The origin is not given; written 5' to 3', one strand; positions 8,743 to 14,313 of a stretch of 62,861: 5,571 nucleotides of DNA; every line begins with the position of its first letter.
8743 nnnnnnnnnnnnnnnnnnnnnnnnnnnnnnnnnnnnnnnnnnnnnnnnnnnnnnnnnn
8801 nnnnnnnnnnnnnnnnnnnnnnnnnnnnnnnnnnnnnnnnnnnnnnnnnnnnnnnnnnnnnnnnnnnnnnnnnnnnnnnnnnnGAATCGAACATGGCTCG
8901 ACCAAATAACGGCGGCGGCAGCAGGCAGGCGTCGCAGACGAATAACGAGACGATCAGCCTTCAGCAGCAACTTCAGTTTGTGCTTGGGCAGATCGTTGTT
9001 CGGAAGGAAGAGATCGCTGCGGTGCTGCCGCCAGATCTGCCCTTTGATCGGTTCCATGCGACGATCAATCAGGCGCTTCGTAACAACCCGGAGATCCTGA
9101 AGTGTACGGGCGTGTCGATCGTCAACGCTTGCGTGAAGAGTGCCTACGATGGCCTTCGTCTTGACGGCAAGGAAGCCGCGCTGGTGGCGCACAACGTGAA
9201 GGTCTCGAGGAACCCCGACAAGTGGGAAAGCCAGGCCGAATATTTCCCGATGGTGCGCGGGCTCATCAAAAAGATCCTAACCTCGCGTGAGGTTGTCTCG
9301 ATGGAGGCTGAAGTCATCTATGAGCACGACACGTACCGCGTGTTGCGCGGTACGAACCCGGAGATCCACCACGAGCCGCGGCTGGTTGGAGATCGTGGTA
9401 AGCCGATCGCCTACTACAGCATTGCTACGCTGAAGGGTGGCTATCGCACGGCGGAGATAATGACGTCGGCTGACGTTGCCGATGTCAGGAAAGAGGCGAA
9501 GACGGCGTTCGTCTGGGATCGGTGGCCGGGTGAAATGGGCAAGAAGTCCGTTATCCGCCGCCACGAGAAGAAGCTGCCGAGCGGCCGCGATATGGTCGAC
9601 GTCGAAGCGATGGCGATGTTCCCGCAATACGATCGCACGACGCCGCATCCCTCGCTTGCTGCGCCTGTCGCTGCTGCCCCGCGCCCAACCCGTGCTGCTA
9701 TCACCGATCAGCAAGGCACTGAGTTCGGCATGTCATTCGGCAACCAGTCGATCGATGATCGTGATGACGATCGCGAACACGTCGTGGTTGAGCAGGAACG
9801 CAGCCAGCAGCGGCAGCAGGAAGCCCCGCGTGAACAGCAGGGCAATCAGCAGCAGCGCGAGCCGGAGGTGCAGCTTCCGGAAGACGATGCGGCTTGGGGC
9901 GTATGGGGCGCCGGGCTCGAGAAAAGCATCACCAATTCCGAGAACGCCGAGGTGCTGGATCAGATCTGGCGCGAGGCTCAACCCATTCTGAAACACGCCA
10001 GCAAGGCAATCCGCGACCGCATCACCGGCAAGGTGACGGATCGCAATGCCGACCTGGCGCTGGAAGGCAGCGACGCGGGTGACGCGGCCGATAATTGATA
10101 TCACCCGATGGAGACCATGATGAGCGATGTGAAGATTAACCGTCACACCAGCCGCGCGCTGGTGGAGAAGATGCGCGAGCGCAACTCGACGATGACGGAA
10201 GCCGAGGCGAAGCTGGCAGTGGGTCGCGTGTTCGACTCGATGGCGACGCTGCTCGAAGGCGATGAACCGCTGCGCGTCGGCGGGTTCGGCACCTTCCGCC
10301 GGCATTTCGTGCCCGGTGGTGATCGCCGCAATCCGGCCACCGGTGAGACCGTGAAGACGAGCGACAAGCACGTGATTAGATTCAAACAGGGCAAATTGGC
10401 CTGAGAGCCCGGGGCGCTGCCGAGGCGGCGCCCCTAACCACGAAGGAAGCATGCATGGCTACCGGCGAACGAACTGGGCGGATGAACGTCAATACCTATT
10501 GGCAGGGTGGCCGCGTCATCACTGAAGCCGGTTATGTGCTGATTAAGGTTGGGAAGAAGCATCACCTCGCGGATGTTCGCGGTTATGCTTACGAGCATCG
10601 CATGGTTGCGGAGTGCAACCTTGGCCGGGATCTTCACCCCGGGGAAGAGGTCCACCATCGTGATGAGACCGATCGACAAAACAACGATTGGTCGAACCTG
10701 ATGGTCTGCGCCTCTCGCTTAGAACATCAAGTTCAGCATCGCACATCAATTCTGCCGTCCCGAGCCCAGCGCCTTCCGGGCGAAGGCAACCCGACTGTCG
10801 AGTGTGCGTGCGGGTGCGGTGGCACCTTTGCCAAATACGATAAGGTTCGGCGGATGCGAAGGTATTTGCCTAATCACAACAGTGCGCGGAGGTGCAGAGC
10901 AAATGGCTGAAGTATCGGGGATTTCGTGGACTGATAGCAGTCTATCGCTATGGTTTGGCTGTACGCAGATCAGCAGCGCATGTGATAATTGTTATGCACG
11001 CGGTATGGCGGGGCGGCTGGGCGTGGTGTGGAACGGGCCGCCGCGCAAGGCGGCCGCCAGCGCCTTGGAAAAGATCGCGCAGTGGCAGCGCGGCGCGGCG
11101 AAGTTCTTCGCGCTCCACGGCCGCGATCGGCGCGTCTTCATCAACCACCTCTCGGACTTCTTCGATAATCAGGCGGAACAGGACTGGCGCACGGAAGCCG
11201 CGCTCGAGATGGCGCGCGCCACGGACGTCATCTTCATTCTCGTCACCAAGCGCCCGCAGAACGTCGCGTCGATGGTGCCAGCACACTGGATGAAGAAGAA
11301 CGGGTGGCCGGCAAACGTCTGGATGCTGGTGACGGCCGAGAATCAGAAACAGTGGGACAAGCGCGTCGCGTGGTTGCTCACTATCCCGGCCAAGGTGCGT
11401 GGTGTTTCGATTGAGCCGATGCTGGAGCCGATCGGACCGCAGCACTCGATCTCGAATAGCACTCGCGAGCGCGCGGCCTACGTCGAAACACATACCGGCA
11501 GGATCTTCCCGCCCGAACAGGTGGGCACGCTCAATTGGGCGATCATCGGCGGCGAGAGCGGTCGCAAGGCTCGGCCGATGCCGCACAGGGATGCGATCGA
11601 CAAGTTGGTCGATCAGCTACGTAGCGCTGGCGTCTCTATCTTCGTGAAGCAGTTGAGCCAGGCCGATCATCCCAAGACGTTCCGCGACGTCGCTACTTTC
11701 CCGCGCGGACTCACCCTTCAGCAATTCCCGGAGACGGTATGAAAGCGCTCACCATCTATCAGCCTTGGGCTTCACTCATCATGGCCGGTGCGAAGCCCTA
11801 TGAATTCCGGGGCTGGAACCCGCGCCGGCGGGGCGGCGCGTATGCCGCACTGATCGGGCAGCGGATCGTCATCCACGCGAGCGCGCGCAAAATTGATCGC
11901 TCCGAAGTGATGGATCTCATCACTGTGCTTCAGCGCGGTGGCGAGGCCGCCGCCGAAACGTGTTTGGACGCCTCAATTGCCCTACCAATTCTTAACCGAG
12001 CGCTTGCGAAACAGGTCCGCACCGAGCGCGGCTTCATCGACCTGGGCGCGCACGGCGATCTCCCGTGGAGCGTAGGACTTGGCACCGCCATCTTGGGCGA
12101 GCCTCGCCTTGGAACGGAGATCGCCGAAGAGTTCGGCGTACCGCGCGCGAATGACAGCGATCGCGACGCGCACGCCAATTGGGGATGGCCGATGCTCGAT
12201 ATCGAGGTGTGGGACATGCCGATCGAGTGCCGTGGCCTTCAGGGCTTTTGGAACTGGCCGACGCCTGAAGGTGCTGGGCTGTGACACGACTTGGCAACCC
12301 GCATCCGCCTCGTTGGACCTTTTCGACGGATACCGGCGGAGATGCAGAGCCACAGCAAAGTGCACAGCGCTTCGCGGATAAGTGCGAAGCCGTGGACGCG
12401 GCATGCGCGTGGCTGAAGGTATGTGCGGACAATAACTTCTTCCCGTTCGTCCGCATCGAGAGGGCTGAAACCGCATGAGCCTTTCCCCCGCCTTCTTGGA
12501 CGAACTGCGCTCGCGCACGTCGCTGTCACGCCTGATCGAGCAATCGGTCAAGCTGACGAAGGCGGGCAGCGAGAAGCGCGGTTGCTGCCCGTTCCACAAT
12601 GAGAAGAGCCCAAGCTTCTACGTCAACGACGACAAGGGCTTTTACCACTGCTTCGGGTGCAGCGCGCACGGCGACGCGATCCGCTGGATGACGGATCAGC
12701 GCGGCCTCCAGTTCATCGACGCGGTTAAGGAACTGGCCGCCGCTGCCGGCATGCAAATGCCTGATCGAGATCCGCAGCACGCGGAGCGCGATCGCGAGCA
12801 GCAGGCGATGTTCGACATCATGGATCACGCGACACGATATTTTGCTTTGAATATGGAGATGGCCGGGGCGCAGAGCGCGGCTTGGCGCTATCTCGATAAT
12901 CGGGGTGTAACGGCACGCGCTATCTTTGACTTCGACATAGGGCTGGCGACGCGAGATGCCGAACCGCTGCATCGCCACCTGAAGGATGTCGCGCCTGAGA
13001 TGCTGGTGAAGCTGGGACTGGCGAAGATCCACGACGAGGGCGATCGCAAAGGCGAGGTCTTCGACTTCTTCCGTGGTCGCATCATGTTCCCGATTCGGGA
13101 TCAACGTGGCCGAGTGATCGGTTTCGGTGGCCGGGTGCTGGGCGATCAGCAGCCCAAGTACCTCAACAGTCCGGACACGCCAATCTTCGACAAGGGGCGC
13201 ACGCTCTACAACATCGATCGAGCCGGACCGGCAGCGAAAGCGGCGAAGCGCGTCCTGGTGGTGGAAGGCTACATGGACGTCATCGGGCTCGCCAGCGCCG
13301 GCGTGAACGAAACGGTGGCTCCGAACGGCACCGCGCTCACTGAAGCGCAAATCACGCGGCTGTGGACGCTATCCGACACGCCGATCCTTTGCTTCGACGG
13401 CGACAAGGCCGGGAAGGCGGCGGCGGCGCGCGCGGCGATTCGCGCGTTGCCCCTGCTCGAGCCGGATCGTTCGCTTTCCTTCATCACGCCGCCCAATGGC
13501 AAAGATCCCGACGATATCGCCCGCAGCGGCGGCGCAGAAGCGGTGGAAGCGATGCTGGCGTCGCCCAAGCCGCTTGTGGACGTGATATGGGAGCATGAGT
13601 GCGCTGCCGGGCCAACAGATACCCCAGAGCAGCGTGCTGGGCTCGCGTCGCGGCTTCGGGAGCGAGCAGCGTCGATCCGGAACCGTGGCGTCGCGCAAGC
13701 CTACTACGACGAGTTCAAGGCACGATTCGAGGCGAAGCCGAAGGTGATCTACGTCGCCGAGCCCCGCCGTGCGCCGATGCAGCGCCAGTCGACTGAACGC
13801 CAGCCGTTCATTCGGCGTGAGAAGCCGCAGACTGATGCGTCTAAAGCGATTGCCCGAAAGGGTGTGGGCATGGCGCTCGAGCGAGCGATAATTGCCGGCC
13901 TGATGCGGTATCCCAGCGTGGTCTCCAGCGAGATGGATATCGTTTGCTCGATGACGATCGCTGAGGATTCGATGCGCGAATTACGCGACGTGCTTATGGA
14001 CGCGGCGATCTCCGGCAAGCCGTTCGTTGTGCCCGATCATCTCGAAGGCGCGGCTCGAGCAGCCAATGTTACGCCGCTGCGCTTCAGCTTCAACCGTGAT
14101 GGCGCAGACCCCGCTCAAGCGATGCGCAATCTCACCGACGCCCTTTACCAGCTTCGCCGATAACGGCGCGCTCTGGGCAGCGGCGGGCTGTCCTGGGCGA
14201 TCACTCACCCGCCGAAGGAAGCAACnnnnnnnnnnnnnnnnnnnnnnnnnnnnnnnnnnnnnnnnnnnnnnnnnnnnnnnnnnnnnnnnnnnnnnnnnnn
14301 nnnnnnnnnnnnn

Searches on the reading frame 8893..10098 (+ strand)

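Call 46: search_protein_families(library=pfam, proteins=[window:8893-10098:+], max_evalue=0.001)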
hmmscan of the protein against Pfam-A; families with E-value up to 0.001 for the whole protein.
window:8893-10098:+ (401 aa): 1 family
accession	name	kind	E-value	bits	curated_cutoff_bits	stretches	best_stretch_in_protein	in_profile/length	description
PF03837.19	RecT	-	2.1e-25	89.9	24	1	53-227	2-172/198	RecT family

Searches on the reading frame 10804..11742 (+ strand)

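Call 46: search_protein_families(library=pfam, proteins=[window:10804-11742:+], max_evalue=0.001)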
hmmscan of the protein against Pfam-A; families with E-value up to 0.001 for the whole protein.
window:10804-11742:+ (312 aa): 1 family
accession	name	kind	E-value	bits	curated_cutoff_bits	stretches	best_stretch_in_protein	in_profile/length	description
PF07505.17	DUF5131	-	3.7e-51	174.4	28.9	1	38-286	2-217/243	Protein of unknown function (DUF5131)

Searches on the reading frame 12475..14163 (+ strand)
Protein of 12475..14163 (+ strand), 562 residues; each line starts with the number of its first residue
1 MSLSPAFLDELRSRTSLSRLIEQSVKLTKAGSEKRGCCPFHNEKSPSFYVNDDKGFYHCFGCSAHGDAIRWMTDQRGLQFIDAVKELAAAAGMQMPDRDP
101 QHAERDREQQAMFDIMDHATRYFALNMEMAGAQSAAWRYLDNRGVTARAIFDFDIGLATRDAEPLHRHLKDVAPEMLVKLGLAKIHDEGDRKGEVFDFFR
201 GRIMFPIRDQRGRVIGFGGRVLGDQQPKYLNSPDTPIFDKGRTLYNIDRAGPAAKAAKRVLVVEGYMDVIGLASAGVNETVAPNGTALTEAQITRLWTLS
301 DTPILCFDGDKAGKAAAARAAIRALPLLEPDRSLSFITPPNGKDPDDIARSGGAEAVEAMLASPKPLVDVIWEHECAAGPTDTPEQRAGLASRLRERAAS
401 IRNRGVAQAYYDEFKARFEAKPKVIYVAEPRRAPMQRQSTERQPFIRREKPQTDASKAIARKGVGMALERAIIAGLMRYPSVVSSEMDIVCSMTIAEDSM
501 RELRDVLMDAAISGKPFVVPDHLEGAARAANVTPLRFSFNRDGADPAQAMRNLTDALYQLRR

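Call 46: search_protein_families(library=pfam, proteins=[window:12475-14163:+], max_evalue=0.001)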
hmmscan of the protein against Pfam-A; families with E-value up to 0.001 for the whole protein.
window:12475-14163:+ (562 aa): 6 families
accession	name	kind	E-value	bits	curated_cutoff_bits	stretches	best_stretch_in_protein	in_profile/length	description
PF08275.17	DNAG_N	-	3.6e-34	118.1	26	1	128-250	7-127/128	DNA primase catalytic core, N-terminal domain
PF01807.25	Zn_ribbon_DnaG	-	7.6e-32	109.5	24.9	1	5-98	3-96/98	CHC2 zinc finger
PF13155.12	Toprim_2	-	9.9e-17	61.5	22.1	1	262-348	2-87/88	Toprim-like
PF13662.12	Toprim_4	-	3.6e-16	59.6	25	1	259-322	2-72/85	Toprim domain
PF01751.28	Toprim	-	7.9e-10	39.2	23.1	1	260-330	2-86/96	Toprim domain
PF13362.12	Toprim_3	-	3.5e-06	27.8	27.2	1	260-355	2-95/95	Toprim domain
